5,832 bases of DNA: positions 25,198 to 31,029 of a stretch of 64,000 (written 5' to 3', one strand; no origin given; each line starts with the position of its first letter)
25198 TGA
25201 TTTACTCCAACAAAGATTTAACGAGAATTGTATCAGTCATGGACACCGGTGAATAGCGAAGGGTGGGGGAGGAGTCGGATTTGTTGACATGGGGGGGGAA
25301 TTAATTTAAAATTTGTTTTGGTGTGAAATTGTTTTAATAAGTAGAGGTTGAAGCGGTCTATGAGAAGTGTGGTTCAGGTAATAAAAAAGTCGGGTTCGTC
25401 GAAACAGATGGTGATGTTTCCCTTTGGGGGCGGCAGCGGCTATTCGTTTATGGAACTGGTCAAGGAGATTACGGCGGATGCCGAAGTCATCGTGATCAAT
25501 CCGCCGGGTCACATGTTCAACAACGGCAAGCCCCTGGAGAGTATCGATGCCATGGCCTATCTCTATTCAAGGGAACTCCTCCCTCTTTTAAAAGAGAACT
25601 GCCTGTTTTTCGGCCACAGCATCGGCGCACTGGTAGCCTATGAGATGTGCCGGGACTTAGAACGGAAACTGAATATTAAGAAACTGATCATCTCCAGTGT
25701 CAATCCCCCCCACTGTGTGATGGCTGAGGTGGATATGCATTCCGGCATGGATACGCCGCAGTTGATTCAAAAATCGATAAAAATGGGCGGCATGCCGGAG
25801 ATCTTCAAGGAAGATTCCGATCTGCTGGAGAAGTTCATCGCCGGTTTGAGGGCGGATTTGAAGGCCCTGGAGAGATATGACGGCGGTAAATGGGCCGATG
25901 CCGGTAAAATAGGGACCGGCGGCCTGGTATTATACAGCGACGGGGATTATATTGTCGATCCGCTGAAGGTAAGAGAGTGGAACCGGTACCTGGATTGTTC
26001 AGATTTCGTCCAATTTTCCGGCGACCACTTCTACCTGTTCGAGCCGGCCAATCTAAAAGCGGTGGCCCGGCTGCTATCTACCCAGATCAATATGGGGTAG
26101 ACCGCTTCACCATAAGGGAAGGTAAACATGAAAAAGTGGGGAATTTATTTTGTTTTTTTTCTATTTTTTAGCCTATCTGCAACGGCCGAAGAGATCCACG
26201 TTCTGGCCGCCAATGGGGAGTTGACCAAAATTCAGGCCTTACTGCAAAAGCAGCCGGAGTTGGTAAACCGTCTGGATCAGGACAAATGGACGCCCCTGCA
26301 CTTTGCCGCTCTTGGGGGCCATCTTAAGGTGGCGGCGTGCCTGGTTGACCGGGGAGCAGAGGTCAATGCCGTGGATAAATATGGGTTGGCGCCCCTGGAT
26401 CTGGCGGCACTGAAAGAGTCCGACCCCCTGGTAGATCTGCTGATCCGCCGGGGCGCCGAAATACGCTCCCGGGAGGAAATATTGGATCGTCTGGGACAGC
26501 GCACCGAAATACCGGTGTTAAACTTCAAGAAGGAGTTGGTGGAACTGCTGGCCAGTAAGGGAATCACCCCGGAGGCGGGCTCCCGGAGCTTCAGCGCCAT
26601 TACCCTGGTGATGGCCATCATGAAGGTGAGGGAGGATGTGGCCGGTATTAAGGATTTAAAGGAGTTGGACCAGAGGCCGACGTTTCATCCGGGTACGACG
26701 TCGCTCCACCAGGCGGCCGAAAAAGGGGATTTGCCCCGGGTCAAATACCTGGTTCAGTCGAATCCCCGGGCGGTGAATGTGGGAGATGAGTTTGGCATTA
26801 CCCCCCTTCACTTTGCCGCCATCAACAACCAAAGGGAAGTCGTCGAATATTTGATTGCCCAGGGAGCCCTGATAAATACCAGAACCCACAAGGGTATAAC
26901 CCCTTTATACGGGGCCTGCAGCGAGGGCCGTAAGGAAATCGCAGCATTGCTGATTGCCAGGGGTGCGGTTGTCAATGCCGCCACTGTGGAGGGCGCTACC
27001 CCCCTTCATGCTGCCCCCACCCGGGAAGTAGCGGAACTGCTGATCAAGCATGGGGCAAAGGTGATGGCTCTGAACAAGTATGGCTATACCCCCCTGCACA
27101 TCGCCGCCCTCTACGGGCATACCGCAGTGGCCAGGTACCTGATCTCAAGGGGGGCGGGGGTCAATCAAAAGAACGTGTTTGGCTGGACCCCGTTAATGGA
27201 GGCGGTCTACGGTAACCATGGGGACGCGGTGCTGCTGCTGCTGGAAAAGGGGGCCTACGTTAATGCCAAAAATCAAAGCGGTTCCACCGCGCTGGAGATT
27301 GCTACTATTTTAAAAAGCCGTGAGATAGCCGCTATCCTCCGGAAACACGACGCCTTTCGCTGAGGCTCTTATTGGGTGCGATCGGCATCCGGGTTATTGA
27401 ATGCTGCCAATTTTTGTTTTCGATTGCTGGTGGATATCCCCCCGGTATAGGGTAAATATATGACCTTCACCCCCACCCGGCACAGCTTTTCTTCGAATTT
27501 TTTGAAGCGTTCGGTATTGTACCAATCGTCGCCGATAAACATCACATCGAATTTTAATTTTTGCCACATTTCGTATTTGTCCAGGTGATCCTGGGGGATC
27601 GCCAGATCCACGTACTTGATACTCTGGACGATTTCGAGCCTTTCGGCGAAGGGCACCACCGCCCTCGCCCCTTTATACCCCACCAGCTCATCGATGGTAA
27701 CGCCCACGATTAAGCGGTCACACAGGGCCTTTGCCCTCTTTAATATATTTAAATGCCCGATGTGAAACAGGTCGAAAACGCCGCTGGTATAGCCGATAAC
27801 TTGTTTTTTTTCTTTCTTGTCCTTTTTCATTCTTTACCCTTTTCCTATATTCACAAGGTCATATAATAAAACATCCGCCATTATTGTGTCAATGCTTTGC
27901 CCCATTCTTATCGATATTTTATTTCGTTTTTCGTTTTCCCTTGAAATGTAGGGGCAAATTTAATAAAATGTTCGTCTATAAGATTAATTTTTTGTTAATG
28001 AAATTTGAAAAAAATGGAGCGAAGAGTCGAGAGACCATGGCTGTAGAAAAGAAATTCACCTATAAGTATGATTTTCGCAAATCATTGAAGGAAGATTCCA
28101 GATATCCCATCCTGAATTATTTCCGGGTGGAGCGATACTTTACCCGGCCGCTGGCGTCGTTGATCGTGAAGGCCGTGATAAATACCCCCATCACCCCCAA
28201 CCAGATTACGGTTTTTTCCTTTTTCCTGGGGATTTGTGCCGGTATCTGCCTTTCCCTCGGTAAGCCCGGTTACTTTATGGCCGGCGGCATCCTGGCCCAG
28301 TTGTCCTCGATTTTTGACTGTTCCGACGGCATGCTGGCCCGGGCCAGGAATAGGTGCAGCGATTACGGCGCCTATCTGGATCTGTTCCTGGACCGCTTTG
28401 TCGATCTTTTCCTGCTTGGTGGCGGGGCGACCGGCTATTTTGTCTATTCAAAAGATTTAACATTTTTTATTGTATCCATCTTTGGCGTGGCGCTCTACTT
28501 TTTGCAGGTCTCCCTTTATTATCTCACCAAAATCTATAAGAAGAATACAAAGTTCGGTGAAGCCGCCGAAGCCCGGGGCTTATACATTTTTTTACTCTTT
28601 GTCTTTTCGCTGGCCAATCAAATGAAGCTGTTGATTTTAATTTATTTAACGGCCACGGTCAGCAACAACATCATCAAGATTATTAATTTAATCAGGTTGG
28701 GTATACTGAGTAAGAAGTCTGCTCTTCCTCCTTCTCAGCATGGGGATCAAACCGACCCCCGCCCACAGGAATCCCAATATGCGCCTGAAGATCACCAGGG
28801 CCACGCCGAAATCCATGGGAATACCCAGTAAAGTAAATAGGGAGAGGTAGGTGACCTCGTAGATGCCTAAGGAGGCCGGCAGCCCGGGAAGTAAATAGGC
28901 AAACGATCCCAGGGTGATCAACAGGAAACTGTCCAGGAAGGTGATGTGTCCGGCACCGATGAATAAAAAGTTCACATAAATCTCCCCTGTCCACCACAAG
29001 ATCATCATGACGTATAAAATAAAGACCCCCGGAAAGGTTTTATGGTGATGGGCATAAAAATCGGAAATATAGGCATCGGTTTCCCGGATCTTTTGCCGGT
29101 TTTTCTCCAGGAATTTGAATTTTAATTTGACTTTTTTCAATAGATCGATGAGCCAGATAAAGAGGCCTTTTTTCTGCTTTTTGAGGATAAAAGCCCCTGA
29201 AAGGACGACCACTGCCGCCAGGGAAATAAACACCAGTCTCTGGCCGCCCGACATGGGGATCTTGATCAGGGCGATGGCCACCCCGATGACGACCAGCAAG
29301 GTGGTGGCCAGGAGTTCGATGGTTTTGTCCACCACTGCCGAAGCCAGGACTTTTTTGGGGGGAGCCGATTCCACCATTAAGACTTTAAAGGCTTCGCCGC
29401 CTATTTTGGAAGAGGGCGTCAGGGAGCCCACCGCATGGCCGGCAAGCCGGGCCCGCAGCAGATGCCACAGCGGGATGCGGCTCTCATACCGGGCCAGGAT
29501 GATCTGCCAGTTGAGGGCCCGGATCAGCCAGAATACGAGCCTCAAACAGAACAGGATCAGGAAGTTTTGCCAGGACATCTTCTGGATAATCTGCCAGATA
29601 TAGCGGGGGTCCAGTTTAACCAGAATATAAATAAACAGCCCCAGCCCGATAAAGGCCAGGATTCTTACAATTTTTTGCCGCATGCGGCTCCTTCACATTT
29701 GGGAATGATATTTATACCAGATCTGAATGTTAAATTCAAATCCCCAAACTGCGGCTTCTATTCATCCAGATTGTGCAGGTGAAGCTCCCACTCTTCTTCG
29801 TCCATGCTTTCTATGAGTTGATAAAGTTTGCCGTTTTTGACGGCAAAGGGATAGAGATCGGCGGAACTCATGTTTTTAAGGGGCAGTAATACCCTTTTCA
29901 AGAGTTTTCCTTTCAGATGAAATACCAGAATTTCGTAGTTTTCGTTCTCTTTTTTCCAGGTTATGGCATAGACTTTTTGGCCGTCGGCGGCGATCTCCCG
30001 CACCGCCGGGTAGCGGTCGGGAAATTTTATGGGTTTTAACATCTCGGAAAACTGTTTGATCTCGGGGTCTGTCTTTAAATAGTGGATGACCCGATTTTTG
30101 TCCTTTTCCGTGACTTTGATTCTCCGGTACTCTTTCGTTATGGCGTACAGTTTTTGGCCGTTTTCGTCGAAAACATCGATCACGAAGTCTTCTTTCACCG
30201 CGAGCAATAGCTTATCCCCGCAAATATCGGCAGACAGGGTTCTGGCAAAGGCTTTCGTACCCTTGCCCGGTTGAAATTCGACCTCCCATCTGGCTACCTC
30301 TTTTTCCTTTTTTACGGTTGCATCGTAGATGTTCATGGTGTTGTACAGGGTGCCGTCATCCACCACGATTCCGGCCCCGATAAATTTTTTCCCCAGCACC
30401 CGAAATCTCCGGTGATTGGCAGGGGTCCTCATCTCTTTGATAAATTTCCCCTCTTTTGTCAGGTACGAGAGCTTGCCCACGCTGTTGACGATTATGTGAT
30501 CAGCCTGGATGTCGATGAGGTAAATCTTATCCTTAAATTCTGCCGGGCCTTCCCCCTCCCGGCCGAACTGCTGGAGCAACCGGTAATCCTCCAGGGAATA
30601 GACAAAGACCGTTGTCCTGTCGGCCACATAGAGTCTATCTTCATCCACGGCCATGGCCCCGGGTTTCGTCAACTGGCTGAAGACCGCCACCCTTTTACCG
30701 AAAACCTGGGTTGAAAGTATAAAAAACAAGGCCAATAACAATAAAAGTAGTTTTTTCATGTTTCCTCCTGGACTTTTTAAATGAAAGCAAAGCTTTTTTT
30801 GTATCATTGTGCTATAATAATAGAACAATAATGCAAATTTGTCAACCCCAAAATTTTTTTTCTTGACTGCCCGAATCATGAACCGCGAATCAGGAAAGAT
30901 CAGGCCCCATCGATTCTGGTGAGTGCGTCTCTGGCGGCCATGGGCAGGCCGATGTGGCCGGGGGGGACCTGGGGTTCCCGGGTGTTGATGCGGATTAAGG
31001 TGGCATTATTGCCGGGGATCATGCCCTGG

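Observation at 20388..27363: Uncharacterised RiPP-like operon: beta-propeller, Cys-rich peptide, rSAM/SPASM, B12-rSAM, thioesterase-like hydrolase, secreted ankyrin protein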

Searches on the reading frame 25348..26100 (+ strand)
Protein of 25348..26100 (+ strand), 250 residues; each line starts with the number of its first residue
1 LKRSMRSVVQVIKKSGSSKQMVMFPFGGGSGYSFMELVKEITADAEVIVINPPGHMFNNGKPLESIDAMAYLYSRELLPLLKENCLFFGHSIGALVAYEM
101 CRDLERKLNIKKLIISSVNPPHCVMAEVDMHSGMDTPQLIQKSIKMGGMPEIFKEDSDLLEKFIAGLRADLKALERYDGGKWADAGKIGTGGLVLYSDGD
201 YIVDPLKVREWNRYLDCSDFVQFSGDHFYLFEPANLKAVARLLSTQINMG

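Call 3: search_protein_families(library=ncbifam, proteins=[window:25348-26100:+], max_evalue=0.01)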
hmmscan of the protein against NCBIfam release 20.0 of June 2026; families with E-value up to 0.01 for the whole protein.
window:25348-26100:+ (250 aa): 3 families
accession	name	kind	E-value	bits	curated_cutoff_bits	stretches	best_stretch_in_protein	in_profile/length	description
NF011457.0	PRK14875.1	equivalog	0.00011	21.3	307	1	9-109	122-224/372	acetoin dehydrogenase dihydrolipoyllysine-residue acetyltransferase subunit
TIGR03056.1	bchO_mg_che_rel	equivalog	0.00058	18.9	172.55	1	27-104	37-116/278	alpha/beta fold hydrolase BchO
TIGR03695.1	menH_SHCHC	equivalog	0.0011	18.4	208.55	1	29-120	13-106/252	2-succinyl-6-hydroxy-2,4-cyclohexadiene-1-carboxylate synthase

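Call 4: search_protein_families(library=pfam, proteins=[window:25348-26100:+], max_evalue=0.01)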
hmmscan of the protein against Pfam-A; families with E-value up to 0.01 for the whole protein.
window:25348-26100:+ (250 aa): 5 families
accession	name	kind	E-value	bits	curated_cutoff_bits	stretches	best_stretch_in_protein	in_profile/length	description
PF00975.26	Thioesterase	-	3.3e-33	116.3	26.4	1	20-246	2-225/226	Thioesterase domain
PF00561.26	Abhydrolase_1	-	2.5e-06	27.8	25.8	1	24-139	6-123/245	alpha/beta hydrolase fold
PF12697.13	Abhydrolase_6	-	3.7e-05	24.9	26.3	1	29-234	9-212/217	Alpha/beta hydrolase family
PF12146.15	Hydrolase_4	-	0.0076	16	27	0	84-117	77-108/239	Serine aminopeptidase, S33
PF10230.15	LIDHydrolase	-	0.0077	16.4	27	0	82-112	83-112/262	Lipid-droplet associated hydrolase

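Call 26: search_solved_structures(query=window:25360-26097:+, max_evalue=0.001)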
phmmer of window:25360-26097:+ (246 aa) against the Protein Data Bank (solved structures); distinct sequences matched with E-value up to 0.001: 14.
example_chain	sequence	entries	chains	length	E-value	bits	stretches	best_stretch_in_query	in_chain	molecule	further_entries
2k2q_B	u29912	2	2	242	5.9e-25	91.4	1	13-230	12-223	Surfactin synthetase thioesterase subunit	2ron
6ba8_A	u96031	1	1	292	4.2e-22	82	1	10-230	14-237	Iron aquisition yersiniabactin synthesis enzyme, YbtT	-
6ba9_A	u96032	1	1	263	1.3e-21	80.4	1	10-230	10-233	Iron aquisition yersiniabactin synthesis enzyme, YbtT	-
6vap_A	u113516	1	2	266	8e-18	68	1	14-230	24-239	Thioesterase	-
3fla_A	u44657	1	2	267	7.9e-14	54.9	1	15-230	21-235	RifR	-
3flb_A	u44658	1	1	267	2.1e-13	53.6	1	15-230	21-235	RifR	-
3qmw_A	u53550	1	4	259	3e-13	53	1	15-228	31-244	Thioesterase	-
3qmv_A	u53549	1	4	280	3.9e-13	52.7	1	15-228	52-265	Thioesterase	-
9pc6_A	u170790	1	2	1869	3.1e-12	49.7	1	15-230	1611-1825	6-deoxyerythronolide-B synthase,RifR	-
6fvj_A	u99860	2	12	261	4.3e-12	49.2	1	15-228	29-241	Thioesterase | Probable thioesterase TesA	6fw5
4xjv_A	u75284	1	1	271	2.3e-10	43.6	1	13-237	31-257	S-acyl fatty acid synthase thioesterase, medium chain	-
5ugz_A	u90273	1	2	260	1.4e-09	41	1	16-226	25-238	Putative thioesterase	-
7e3z_A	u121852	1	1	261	4.4e-09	39.4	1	10-227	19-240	thioesterase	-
6ecb_A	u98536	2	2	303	0.00083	22.1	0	5-145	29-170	Vlm2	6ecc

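Call 87: search_protein_families(library=padloc, proteins=[window:25360-26100:+], max_evalue=0.001)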
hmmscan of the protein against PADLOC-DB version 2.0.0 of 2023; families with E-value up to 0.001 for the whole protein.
window:25360-26100:+ (246 aa): 0 families

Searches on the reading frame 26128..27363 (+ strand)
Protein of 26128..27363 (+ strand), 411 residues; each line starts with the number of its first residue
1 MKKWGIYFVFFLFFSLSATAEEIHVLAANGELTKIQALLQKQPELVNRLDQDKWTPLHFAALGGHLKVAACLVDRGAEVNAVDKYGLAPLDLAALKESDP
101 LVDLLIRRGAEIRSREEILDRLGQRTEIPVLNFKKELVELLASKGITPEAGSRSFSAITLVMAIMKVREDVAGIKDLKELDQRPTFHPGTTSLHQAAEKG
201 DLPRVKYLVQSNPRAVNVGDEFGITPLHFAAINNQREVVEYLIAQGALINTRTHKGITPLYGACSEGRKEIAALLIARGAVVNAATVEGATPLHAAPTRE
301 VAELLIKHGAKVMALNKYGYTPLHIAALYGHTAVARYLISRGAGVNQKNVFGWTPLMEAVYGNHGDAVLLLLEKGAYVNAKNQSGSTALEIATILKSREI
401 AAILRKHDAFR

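Call 3: search_protein_families(library=ncbifam, proteins=[window:26128-27363:+], max_evalue=0.01)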
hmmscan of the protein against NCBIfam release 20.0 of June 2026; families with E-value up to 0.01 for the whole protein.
window:26128-27363:+ (411 aa): 10 families
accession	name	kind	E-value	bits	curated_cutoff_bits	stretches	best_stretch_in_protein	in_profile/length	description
NF043023.1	T4SS_AnkH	equivalog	1.7e-36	126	600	3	303-409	16-122/467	Dot/Icm T4SS effector AnkH/LegA3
NF043029.1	T4SS_AnkY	equivalog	5.9e-34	117.4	600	4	192-304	425-539/543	Dot/Icm T4SS effector AnkY/LegA9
NF041931.2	MzaA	equivalog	6.7e-32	111.2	800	4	36-113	19-95/726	MZA anti-phage system associated sigma-70 family RNA polymerase sigma factor MzaA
NF043022.1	T4SS_AnkG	equivalog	3.8e-25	88.6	500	3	182-301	289-411/455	Dot/Icm T4SS effector AnkG/AnkZ/LegA7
NF043021.1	T4SS_AnkF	equivalog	3.9e-20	71.8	1000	2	190-254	586-650/917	Dot/Icm T4SS effector AnkF/LegA14/Ceg31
NF043028.1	T4SS_AnkX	equivalog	1.3e-16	60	1400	1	44-326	449-726/938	Dot/Icm T4SS effector AnkN/AnkX/LegA8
TIGR00870.1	trp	subfamily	3.6e-14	51.8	498.75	2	252-354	127-213/747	transient-receptor-potential calcium channel protein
NF043024.1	T4SS_AnkI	equivalog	9.7e-13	47.6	550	1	198-263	218-282/439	Dot/Icm T4SS effector AnkI/LegAS4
NF043019.1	T4SS_AnkC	equivalog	4.2e-08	32.5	450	0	217-268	161-213/459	Dot/Icm T4SS effector AnkC/LegA12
NF043027.1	T4SS_AnkQ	equivalog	0.00037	19.2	700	0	215-258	356-399/496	Dot/Icm T4SS effector AnkQ/LegA10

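Call 4: search_protein_families(library=pfam, proteins=[window:26128-27363:+], max_evalue=0.01)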
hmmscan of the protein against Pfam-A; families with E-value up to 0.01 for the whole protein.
window:26128-27363:+ (411 aa): 7 families
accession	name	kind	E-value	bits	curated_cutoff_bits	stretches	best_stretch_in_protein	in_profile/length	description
PF12796.13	Ank_2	-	2.4e-72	240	27.3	6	193-284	1-88/90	Ankyrin repeats (3 copies)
PF00023.36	Ank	-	4.7e-56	184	21.1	5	318-349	1-32/33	Ankyrin repeat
PF13857.12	Ank_5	-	5.1e-46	154.6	27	4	305-356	1-53/56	Ankyrin repeats (many copies)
PF13637.12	Ank_4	-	1.6e-45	152.5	22.7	5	193-243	1-50/50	Ankyrin repeats (many copies)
PF13606.12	Ank_3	-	5e-44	143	22.3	4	318-346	1-29/30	Ankyrin repeat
PF24521.3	Ank_KRIT1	-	5.3e-12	46.1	80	0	322-394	49-127/149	KRIT1 ankyrin-repeats domain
PF23745.1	ANK_LRRK2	-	1.1e-05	25.7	27.5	0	228-280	36-88/130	LRRK2 ANK repeat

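Call 87: search_protein_families(library=padloc, proteins=[window:26128-27363:+], max_evalue=0.001)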
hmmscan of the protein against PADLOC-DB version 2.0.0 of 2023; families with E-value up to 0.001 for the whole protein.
window:26128-27363:+ (411 aa): 3 families
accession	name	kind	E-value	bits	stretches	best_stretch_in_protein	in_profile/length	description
PDLC04783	PDC-M72A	-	3e-46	156.5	3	299-405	276-387/392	-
PDLC02908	Ankyrin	-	9.3e-22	75.1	2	159-296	680-809/880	-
PDLC02203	MzaA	-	5.4e-08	29.5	1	318-406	9-98/683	-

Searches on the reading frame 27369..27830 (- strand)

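Call 29: search_protein_families(library=pfam, proteins=[window:27369-27830:-], max_evalue=0.0001)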
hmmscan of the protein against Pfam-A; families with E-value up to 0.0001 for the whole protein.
window:27369-27830:- (153 aa): 1 family
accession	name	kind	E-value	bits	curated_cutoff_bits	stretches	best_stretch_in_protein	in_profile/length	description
PF01467.32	CTP_transf_like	-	6.5e-20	72.1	21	1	15-135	2-128/133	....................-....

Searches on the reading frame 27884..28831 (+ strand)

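Call 29: search_protein_families(library=pfam, proteins=[window:27884-28831:+], max_evalue=0.0001)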
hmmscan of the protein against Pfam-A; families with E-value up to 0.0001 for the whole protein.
window:27884-28831:+ (315 aa): 1 family
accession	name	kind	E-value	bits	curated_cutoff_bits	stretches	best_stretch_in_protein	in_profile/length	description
PF01066.26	CDP-OH_P_transf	-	5.4e-14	53.3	22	1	104-251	3-143/152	CDP-alcohol phosphatidyltransferase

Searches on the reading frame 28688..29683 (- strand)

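Call 29: search_protein_families(library=pfam, proteins=[window:28688-29683:-], max_evalue=0.0001)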
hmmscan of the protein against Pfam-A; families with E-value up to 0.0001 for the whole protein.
window:28688-29683:- (331 aa): 1 family
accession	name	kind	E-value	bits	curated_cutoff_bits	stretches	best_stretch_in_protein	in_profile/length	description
PF03706.18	LPG_synthase_TM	-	3.5e-32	112.5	33.4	1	12-305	7-295/302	Lysylphosphatidylglycerol synthase TM region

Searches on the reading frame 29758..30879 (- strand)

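Call 3: search_protein_families(library=ncbifam, proteins=[window:29758-30879:-], max_evalue=0.01)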
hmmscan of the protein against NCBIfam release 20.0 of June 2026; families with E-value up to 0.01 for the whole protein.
window:29758-30879:- (373 aa): 0 families

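Call 4: search_protein_families(library=pfam, proteins=[window:29758-30879:-], max_evalue=0.01)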
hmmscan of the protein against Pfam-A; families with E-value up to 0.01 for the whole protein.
window:29758-30879:- (373 aa): 2 families
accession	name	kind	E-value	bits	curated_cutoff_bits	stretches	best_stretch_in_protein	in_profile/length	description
PF15869.11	TolB_like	-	1.4e-05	25.1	29.2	0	70-131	18-81/296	TolB-like 6-blade propeller-like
PF16288.11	DUF4934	-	0.0026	18.3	27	1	76-147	29-101/102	Domain of unknown function (DUF4934)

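Call 87: search_protein_families(library=padloc, proteins=[window:29758-30879:-], max_evalue=0.001)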
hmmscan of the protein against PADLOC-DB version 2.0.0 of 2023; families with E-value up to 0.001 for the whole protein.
window:29758-30879:- (373 aa): 0 families
